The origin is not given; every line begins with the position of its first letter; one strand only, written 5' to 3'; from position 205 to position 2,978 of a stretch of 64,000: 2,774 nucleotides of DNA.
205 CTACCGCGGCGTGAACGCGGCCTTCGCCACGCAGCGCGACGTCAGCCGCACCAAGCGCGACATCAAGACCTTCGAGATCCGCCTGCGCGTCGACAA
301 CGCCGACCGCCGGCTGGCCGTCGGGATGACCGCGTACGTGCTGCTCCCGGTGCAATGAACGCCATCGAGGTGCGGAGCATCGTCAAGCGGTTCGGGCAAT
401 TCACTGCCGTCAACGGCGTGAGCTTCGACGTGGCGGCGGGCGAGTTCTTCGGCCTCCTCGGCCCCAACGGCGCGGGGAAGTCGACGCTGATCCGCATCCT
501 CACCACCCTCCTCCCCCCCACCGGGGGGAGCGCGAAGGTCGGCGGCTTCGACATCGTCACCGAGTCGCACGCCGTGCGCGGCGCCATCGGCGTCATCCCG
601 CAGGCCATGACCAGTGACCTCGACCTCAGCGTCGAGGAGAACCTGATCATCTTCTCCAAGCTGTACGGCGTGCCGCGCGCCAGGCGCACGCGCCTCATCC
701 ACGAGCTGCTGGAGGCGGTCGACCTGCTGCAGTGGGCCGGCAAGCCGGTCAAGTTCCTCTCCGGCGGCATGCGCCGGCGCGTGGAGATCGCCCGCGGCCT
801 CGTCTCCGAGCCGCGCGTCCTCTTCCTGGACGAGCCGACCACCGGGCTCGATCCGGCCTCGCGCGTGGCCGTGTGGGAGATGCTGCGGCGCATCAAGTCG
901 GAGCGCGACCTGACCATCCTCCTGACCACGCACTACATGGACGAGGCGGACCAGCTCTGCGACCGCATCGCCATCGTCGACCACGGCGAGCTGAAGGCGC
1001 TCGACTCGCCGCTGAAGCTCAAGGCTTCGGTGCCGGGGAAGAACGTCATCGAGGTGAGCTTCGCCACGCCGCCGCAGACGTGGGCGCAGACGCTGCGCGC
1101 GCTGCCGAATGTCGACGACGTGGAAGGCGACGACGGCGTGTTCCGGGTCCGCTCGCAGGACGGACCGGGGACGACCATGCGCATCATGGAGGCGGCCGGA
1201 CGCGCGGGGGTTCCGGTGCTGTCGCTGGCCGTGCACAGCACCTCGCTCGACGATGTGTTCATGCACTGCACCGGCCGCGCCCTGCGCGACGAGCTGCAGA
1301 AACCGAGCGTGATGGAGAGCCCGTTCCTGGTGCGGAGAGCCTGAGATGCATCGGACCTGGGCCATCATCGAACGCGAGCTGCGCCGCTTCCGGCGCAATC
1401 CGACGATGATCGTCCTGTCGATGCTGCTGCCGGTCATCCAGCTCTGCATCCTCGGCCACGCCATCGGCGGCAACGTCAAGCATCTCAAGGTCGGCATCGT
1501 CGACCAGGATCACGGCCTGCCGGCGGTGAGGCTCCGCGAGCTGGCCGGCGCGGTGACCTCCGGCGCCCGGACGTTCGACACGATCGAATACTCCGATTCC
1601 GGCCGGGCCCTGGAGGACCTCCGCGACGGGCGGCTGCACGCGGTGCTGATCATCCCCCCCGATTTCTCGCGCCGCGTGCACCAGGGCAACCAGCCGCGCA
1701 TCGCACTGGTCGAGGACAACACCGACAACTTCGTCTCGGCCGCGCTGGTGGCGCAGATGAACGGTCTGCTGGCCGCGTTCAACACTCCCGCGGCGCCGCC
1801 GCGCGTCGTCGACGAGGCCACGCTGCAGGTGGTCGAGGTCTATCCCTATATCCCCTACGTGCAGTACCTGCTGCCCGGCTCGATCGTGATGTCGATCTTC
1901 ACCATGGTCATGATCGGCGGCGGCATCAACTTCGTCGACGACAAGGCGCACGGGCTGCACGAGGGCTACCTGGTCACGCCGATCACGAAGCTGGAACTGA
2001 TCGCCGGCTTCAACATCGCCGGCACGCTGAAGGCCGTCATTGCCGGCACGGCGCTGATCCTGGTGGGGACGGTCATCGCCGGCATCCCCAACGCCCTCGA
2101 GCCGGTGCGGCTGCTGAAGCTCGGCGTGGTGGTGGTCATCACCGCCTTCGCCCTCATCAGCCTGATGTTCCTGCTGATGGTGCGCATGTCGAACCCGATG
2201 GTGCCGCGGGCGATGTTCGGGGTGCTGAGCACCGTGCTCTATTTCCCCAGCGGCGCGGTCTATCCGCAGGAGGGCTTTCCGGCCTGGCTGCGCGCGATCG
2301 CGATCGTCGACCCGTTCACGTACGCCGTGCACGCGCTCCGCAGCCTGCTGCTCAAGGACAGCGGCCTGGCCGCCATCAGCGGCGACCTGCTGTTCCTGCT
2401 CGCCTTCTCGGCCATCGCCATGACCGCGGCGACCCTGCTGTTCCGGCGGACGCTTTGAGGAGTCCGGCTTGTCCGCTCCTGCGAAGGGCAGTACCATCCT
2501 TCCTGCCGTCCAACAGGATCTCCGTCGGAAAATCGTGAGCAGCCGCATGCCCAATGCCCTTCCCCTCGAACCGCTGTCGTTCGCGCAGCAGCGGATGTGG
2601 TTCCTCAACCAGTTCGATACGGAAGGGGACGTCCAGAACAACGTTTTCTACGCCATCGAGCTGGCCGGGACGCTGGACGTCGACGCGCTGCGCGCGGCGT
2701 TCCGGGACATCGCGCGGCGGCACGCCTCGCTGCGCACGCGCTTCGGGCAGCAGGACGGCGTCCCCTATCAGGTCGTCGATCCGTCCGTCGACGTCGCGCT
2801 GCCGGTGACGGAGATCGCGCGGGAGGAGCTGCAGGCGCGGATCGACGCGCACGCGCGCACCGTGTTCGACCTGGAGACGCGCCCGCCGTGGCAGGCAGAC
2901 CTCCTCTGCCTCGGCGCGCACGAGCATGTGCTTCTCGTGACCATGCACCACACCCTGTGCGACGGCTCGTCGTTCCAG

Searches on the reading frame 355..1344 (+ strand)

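Call 45: search_protein_families(library=pfam, proteins=[window:355-1344:+], max_evalue=0.001)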
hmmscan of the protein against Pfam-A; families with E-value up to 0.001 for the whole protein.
window:355-1344:+ (329 aa): 7 families
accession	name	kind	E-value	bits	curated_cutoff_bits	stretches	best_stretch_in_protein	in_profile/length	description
PF00005.33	ABC_tran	-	1.6e-32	113.4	25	1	20-163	2-137/137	ABC transporter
PF13304.12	AAA_21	-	2.7e-12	47.8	27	2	152-193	258-298/304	AAA domain, putative AbiEii toxin, Type IV TA system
PF13732.12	DrrA1-3_C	-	2.6e-07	31.7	27.4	1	221-305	5-80/81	ATP-binding protein DrrA1-3-like, C-terminal domain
PF13555.12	AAA_29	-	0.00025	21.2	27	1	22-56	15-49/61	P-loop containing region of AAA domain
PF13476.12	AAA_23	-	0.00041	21.5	27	1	11-56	5-44/201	AAA domain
PF13191.12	AAA_16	-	0.00069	20.6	32.6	0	30-171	25-150/167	AAA ATPase domain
PF13514.12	AAA_27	-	0.00094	19.3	22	0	11-53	9-50/206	AAA domain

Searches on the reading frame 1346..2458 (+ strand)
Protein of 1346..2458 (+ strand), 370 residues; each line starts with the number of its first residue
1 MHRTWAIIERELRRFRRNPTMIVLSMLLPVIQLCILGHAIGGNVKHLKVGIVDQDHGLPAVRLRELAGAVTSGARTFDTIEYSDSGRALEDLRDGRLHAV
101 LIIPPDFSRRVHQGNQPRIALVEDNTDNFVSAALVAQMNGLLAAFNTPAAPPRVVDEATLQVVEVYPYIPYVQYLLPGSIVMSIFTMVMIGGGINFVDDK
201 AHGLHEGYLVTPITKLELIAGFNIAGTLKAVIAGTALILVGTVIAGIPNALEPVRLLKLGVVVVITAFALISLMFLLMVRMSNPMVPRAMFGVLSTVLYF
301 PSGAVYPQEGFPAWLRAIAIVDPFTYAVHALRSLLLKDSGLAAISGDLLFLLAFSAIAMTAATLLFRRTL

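Call 45: search_protein_families(library=pfam, proteins=[window:1346-2458:+], max_evalue=0.001)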
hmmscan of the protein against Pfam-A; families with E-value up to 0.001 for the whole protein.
window:1346-2458:+ (370 aa): 3 families
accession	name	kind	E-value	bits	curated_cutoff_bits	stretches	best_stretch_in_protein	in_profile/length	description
PF12698.13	ABC2_membrane_3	-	4.6e-32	111.9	31.6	1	21-363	3-346/347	ABC-2 family transporter protein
PF01061.29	ABC2_membrane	-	2.3e-15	57.2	26.9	1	174-335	51-210/211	ABC-2 type transporter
PF12679.13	ABC2_membrane_2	-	3.9e-07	30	27.2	1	5-368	1-280/283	ABC-2 family transporter protein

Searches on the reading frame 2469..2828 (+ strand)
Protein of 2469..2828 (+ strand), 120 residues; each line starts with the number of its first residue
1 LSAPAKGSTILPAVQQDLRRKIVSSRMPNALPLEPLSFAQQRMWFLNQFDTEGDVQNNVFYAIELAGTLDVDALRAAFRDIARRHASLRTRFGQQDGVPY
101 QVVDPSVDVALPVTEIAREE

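Call 50: search_solved_structures(query=window:2469-2828:+, max_evalue=0.001)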
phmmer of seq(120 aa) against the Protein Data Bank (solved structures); distinct sequences matched with E-value up to 0.001: 18.
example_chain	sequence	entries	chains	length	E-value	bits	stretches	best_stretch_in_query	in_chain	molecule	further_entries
6oyf_A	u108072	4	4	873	2.2e-13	53.7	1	35-109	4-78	Txo1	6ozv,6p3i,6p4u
6p1j_A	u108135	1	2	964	1.4e-12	51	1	35-106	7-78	Txo2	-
8fx6_A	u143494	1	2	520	2e-10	44.1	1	8-116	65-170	PCP-C didomain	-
7kvw_A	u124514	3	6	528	2.1e-10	44.1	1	8-116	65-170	PCP-C didomain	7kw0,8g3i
8z0q_C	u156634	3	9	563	9.1e-10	42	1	34-110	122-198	Special condensation domain in NRPS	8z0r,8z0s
8fx7_A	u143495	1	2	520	1.9e-09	41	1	8-116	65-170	PCP-C didomain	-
7kw2_A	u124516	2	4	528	1.9e-09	40.9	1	8-116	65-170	PCP-C didomain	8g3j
2jgp_A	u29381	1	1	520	6.8e-09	39.2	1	32-120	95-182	TYROCIDINE SYNTHETASE 3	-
9uay_A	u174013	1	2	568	2.6e-08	37.3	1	37-118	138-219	CmnI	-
5u89_A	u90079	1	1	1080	3.8e-08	36.8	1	35-105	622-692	Amino acid adenylation domain protein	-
6m7l_B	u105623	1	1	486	1e-07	35.4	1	35-106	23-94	Putative non-ribosomal peptide synthetase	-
4tx2_B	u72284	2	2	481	3.1e-07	33.8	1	35-111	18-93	Non-ribosomal peptide synthetase | Peptide synthetase, module 7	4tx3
9x29_A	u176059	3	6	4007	9e-07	32.3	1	27-101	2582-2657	PKS-NRPS hybrid synthetase psoA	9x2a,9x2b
9x2c_A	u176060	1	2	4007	9.4e-07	32.3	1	27-101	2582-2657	PKS-NRPS hybrid synthetase psoA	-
6ad3_A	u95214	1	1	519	1.9e-05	28.1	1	28-93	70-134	Lovastatin nonaketide synthase mokA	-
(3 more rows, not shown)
